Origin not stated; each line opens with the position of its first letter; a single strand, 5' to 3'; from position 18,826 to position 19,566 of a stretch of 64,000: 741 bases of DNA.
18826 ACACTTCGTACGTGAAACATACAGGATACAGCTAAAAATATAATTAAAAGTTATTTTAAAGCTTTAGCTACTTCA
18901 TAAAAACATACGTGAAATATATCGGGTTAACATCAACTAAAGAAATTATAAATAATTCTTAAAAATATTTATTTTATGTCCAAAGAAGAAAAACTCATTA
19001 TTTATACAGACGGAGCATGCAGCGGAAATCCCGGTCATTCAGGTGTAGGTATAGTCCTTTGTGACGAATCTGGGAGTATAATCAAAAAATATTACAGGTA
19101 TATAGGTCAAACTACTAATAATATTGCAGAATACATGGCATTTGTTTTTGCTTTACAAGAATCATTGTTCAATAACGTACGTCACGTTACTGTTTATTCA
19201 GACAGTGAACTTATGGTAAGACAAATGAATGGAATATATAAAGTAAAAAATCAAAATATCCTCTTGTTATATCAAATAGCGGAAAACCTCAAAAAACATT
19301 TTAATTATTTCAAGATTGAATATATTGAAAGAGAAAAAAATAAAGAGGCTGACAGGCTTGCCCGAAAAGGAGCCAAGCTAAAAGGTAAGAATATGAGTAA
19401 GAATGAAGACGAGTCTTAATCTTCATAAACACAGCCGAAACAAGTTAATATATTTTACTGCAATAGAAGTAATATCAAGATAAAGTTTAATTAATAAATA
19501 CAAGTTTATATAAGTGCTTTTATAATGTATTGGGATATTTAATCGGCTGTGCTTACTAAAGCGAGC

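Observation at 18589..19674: Two paralogous ~260-nt structured RNA-like elements bracket rnhA, each starting at the stop codon of the preceding gene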

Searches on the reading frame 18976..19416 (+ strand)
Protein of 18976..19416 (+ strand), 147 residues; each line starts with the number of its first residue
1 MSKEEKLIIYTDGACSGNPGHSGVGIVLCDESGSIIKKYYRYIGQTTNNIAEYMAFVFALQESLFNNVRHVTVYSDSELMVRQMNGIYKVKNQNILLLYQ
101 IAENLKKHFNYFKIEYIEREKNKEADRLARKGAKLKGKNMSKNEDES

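Call 16: find_homologous_proteins(query=window:18976-19416:+)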
Query window:18976-19416:+ (147 aa): 6000 proteins with E <= 0.001 among 8000 candidates; the best 120 are listed.
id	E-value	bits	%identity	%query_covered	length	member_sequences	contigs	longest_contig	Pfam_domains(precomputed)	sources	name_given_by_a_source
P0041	2.3e-90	318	100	100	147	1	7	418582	PF13456.13,PF00075.31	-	-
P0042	3.3e-70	253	81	99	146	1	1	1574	PF13456.13,PF00075.31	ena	-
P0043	4.5e-69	249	75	99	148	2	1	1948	PF13456.13,PF00075.31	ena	-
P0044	9.4e-69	248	79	96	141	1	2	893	PF13456.13,PF00075.31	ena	-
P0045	3.9e-68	246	77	99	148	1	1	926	PF13456.13,PF00075.31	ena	-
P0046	2.1e-67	244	77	99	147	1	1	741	PF13456.13,PF00075.31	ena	-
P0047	6.2e-67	242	73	99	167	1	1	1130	PF13456.13,PF00075.31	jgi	-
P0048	1.3e-63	231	73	97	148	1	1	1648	PF13456.13,PF00075.31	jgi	jgi:ribonuclease HI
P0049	1.3e-51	193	63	80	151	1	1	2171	PF13456.13,PF00075.31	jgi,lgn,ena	-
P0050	6.9e-42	161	56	90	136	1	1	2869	PF13456.13,PF00075.31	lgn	-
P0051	4.4e-41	158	54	88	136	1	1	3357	PF13456.13,PF00075.31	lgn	-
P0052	8.7e-40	154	55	88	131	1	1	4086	PF13456.13,PF00075.31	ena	-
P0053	1.2e-36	144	53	84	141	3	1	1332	PF13456.13,PF00075.31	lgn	-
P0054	4.0e-36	142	56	92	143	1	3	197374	PF13456.13,PF00075.31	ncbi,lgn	-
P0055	8.0e-36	141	54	90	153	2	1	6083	PF13456.13,PF00075.31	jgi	-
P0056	8.2e-36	141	53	92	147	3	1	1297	PF13456.13,PF00075.31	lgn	-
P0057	1.3e-35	141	52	86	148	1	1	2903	PF13456.13,PF00075.31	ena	-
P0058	1.4e-35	141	49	98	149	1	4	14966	PF13456.13,PF00075.31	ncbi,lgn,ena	-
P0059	2.1e-35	140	50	91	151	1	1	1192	PF13456.13,PF00075.31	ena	-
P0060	3.2e-35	139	54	88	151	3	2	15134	PF13456.13,PF00075.31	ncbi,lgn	-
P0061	3.2e-35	139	51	89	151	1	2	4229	PF13456.13,PF00075.31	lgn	-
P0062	9.5e-35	138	49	93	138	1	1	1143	PF13456.13,PF00075.31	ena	-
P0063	2.6e-34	137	51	88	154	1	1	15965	PF13456.13,PF00075.31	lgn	-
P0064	3.0e-34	136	52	92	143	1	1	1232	PF13456.13,PF00075.31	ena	-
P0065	3.7e-34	136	54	88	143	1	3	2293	PF13456.13,PF00075.31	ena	-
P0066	3.9e-34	136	54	88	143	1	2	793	PF13456.13,PF00075.31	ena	-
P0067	6.3e-34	135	54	88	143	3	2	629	PF13456.13,PF00075.31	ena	-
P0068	7.3e-34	135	50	87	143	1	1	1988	PF13456.13,PF00075.31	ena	-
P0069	8.6e-34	135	56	84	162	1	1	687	PF13456.13,PF00075.31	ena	-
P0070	1.0e-33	135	52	88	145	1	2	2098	PF13456.13,PF00075.31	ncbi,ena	-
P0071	1.3e-33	134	49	95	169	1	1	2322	PF13456.13,PF00075.31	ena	-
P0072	1.4e-33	134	54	85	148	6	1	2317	PF13456.13,PF00075.31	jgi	jgi:ribonuclease HI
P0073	1.5e-33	134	52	92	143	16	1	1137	PF13456.13,PF00075.31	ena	-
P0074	1.6e-33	134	50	91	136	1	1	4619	PF13456.13,PF00075.31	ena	-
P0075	1.6e-33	134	52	86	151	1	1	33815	PF13456.13,PF00075.31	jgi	-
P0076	1.6e-33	134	51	88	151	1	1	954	PF13456.13,PF00075.31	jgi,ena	-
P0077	1.8e-33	134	54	88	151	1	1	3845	PF13456.13,PF00075.31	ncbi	-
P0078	1.9e-33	134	54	84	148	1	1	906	PF13456.13,PF00075.31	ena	-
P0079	2.9e-33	133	54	85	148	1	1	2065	PF13456.13,PF00075.31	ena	-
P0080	3.1e-33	133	55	88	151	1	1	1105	PF13456.13,PF00075.31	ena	-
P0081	5.0e-33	132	47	86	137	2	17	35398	PF13456.13,PF00075.31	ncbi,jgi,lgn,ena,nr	ncbi:MAG: hypothetical protein A3F87_04440 [Omnitrophica WOR_2 bacterium RIFCSPLOWO2_12_FULL_51_24]|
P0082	5.8e-33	132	54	86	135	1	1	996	PF13456.13,PF00075.31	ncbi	-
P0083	6.4e-33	132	51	88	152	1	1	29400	PF13456.13,PF00075.31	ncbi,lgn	-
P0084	9.2e-33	132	54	91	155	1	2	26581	PF13456.13,PF00075.31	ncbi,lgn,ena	-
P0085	9.5e-33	131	54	85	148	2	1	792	PF13456.13,PF00075.31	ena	-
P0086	1.0e-32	131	51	88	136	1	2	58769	PF13456.13,PF00075.31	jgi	-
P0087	1.0e-32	131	48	88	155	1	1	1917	PF13456.13,PF00075.31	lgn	-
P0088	1.4e-32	131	51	87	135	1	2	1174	PF13456.13,PF00075.31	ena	-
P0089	1.7e-32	131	52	86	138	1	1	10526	PF13456.13,PF00075.31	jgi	jgi:ribonuclease HI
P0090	2.0e-32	130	49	87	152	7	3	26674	PF13456.13,PF00075.31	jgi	-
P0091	2.0e-32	130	52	85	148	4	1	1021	PF13456.13,PF00075.31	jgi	jgi:ribonuclease HI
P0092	2.8e-32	130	52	84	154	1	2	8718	PF13456.13,PF00075.31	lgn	-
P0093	2.9e-32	130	53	88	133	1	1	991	PF13456.13,PF00075.31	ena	-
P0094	2.9e-32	130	54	87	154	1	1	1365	PF13456.13,PF00075.31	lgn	-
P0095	3.1e-32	130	52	86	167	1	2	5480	PF13456.13,PF00075.31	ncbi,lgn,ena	-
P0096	3.2e-32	130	49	91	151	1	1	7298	PF13456.13,PF00075.31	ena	-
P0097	3.2e-32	130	48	87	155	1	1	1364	PF13456.13,PF00075.31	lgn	-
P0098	3.2e-32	130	51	82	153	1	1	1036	PF13456.13,PF00075.31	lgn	-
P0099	3.2e-32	130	51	84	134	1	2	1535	PF13456.13,PF00075.31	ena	-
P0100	3.7e-32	130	46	93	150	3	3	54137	PF13456.13,PF00075.31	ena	-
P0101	5.3e-32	129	53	85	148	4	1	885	PF13456.13,PF00075.31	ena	-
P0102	5.3e-32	129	52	84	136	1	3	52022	PF13456.13,PF00075.31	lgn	-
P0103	5.8e-32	129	44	92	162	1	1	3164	PF13456.13,PF00075.31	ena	-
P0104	6.1e-32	129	51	84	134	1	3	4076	PF13456.13,PF00075.31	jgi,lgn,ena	-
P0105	6.6e-32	129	52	84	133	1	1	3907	PF13456.13,PF00075.31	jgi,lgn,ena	-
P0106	6.8e-32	129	47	96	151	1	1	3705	PF13456.13,PF00075.31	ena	-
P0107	6.8e-32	129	47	96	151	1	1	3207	PF13456.13,PF00075.31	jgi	-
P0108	6.9e-32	129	47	95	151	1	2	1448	PF13456.13,PF00075.31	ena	-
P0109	7.0e-32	129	48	90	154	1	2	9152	PF13456.13,PF00075.31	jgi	-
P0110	9.2e-32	128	49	90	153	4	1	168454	PF13456.13,PF00075.31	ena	-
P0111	1.1e-31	128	50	86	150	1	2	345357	PF13456.13,PF00075.31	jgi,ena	-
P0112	1.1e-31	128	48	93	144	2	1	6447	PF13456.13,PF00075.31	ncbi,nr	ncbi:MAG: ribonuclease HI family protein [Candidatus Omnitrophica bacterium]|nr:ribonuclease HI fami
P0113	1.5e-31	128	52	84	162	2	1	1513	PF13456.13,PF00075.31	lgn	-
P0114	1.6e-31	127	48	88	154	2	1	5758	PF13456.13,PF00075.31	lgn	-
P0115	1.9e-31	127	50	88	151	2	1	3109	PF13456.13,PF00075.31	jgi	-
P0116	1.9e-31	127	48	87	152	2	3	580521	PF13456.13,PF00075.31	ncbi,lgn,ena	-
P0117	1.9e-31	127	50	88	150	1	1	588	PF13456.13,PF00075.31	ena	-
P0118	2.1e-31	127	51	87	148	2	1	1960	PF13456.13,PF00075.31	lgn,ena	-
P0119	3.1e-31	127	50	85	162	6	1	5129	PF13456.13,PF00075.31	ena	-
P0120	3.1e-31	127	47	91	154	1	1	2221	PF13456.13,PF00075.31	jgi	-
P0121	4.0e-31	126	50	88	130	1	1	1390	PF13456.13,PF00075.31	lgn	-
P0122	4.0e-31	126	50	86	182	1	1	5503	PF13456.13,PF00075.31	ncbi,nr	ncbi:MAG: ribonuclease HI family protein [Methanophagales archaeon]|nr:ribonuclease HI family protei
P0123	4.1e-31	126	48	97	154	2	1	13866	PF13456.13,PF00075.31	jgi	-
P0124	4.3e-31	126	44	95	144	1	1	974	PF13456.13,PF00075.31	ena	-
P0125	4.4e-31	126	48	89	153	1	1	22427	PF13456.13,PF00075.31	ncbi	-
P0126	5.1e-31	126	48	88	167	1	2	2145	PF13456.13,PF00075.31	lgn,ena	-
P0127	5.2e-31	126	53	86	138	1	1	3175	PF13456.13,PF00075.31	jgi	jgi:ribonuclease HI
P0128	5.3e-31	126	48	88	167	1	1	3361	PF13456.13,PF00075.31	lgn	-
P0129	5.5e-31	126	48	88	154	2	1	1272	PF13456.13,PF00075.31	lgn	-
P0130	5.9e-31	126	49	86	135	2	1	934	PF13456.13,PF00075.31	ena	-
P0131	5.9e-31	126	48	84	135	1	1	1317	PF13456.13,PF00075.31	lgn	-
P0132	6.2e-31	126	50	88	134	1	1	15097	PF13456.13,PF00075.31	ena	-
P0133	6.3e-31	126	47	97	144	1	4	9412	PF13456.13,PF00075.31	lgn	-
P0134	6.5e-31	126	47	91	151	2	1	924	PF13456.13,PF00075.31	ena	-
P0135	6.6e-31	126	48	91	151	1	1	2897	PF13456.13,PF00075.31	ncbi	-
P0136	7.0e-31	125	53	82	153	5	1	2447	PF13456.13,PF00075.31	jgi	-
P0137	7.5e-31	125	50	84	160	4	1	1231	PF13456.13,PF00075.31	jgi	-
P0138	7.5e-31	125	50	85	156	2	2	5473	PF13456.13,PF00075.31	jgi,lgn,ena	-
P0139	7.5e-31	125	48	88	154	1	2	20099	PF13456.13,PF00075.31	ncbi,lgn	-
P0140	7.6e-31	125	51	91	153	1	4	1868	PF13456.13,PF00075.31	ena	-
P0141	7.7e-31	125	48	90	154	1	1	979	PF13456.13,PF00075.31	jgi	jgi:ribonuclease HI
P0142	7.8e-31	125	45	86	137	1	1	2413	PF13456.13,PF00075.31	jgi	-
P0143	7.9e-31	125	49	85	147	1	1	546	PF13456.13,PF00075.31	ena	-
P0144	8.6e-31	125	44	98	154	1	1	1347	PF13456.13,PF00075.31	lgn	-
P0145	9.3e-31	125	50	90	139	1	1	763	PF13456.13,PF00075.31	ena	-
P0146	9.6e-31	125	50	84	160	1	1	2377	PF13456.13,PF00075.31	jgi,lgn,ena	-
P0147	9.7e-31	125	52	85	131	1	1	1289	PF13456.13,PF00075.31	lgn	-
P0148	1.0e-30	125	46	92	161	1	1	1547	PF13456.13,PF00075.31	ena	-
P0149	1.0e-30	125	53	88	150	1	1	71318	PF13456.13,PF00075.31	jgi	jgi:ribonuclease HI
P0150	1.0e-30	125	50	85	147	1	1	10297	PF13456.13,PF00075.31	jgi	-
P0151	1.0e-30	125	50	85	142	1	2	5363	PF13456.13,PF00075.31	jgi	jgi:ribonuclease HI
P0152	1.1e-30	125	48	87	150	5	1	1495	PF13456.13,PF00075.31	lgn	-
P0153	1.1e-30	125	49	85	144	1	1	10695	PF13456.13,PF00075.31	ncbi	-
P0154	1.1e-30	125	48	85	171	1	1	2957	PF13456.13,PF00075.31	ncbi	-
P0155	1.1e-30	125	46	93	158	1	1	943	PF13456.13,PF00075.31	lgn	-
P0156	1.2e-30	125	50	88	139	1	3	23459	PF13456.13,PF00075.31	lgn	-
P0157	1.2e-30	125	46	97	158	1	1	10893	PF13456.13,PF00075.31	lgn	-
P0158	1.2e-30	125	50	84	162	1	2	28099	PF13456.13,PF00075.31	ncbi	-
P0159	1.3e-30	125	49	86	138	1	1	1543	PF13456.13,PF00075.31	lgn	-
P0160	1.3e-30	125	52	86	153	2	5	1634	PF13456.13,PF00075.31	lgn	-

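Call 17: find_encoding_contigs(protein=P0042, flank=3000)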
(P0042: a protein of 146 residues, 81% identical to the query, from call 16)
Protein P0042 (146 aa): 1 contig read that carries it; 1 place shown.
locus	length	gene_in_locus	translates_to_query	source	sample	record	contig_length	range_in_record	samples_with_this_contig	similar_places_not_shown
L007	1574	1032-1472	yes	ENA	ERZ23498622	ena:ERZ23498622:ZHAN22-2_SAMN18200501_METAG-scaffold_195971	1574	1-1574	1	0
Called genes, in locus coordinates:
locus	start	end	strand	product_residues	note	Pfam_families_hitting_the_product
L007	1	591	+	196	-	?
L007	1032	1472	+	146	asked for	PF00075:RNase_H, PF13456:RVT_3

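Call 18: find_encoding_contigs(protein=P0043, flank=3000)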
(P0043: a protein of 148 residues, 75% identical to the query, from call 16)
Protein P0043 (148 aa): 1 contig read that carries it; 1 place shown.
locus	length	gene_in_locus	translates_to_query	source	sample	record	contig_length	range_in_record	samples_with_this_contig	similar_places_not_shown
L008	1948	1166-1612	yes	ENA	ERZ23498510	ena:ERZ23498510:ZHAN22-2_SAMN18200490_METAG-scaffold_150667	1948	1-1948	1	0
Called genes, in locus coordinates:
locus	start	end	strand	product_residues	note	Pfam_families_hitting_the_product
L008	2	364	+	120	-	?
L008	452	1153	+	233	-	-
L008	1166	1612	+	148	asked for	PF00075:RNase_H, PF13456:RVT_3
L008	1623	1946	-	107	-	?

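Call 19: find_encoding_contigs(protein=P0048, flank=3000)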
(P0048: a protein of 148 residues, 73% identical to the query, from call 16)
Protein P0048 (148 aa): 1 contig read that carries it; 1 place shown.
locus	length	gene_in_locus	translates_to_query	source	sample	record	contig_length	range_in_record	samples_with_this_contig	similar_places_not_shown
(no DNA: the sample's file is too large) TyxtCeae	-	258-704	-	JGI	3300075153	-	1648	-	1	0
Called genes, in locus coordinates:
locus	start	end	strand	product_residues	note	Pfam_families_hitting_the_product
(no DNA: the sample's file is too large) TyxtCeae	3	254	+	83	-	?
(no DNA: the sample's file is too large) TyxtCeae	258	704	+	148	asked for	PF00075:RNase_H, PF13456:RVT_3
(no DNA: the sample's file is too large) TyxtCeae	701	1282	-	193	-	PF00881:Nitroreductase, PF14512:TM1586_NiRdase (faint)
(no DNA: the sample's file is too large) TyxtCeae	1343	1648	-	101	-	?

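Call 20: find_encoding_contigs(protein=P0049, flank=3000)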
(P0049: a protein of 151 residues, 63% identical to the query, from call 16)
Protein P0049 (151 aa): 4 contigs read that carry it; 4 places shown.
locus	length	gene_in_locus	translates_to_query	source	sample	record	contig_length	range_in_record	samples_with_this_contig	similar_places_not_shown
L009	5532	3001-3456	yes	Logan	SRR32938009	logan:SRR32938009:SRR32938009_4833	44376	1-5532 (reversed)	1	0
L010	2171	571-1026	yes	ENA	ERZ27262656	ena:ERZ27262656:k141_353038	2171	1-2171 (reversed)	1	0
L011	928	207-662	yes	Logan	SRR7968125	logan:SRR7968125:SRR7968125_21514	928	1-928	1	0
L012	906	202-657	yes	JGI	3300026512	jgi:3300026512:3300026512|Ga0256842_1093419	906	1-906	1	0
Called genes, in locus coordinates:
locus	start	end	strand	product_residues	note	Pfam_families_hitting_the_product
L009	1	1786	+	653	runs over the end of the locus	PF00989:PAS (weak), PF13426:PAS_9, PF00512:HisKA, PF02518:HATPase_c, PF13589:HATPase_c_3 (weak)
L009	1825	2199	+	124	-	PF00072:Response_reg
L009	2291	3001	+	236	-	PF24481:CT398_CC, PF02591:Zn_ribbon_9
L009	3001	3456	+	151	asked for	PF00075:RNase_H, PF13456:RVT_3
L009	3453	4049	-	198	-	PF14512:TM1586_NiRdase (faint), PF00881:Nitroreductase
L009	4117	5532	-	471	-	?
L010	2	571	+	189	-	?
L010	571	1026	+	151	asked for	PF00075:RNase_H, PF13456:RVT_3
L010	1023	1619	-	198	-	PF14512:TM1586_NiRdase (faint), PF00881:Nitroreductase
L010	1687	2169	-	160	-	?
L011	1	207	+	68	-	?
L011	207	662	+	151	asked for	PF00075:RNase_H, PF13456:RVT_3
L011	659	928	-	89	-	?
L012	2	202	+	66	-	?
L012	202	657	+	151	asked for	PF00075:RNase_H, PF13456:RVT_3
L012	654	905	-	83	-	?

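Call 79: find_encoding_contigs(protein=P0044, flank=1500)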
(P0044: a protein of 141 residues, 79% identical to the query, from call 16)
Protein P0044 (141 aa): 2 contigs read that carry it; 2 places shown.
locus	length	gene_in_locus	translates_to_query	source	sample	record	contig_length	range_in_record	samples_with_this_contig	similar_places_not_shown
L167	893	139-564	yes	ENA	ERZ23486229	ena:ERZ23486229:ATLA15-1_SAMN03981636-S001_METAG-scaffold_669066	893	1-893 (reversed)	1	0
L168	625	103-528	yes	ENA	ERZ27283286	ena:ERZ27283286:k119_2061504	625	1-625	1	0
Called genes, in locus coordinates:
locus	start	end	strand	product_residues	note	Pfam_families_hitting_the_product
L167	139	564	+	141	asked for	PF00075:RNase_H, PF13456:RVT_3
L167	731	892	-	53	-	?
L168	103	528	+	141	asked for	PF00075:RNase_H, PF13456:RVT_3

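Call 80: find_encoding_contigs(protein=P0045, flank=1500)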
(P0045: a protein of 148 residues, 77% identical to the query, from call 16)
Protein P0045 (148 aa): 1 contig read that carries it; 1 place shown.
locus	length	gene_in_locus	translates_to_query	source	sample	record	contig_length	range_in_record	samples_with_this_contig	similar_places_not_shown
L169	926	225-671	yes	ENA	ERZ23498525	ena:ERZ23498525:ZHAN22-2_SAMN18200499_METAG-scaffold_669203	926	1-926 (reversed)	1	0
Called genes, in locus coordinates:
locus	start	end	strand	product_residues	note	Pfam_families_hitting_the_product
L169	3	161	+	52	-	?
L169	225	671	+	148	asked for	PF00075:RNase_H, PF13456:RVT_3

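Call 81: find_encoding_contigs(protein=P0047, flank=1500)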
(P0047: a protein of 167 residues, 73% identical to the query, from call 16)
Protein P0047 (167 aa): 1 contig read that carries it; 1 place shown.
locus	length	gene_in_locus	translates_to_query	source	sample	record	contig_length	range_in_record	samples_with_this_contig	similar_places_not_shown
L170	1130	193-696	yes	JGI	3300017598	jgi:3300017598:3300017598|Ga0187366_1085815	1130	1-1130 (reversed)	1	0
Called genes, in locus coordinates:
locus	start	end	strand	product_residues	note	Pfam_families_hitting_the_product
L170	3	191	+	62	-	?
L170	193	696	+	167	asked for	PF00075:RNase_H, PF13456:RVT_3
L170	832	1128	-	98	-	?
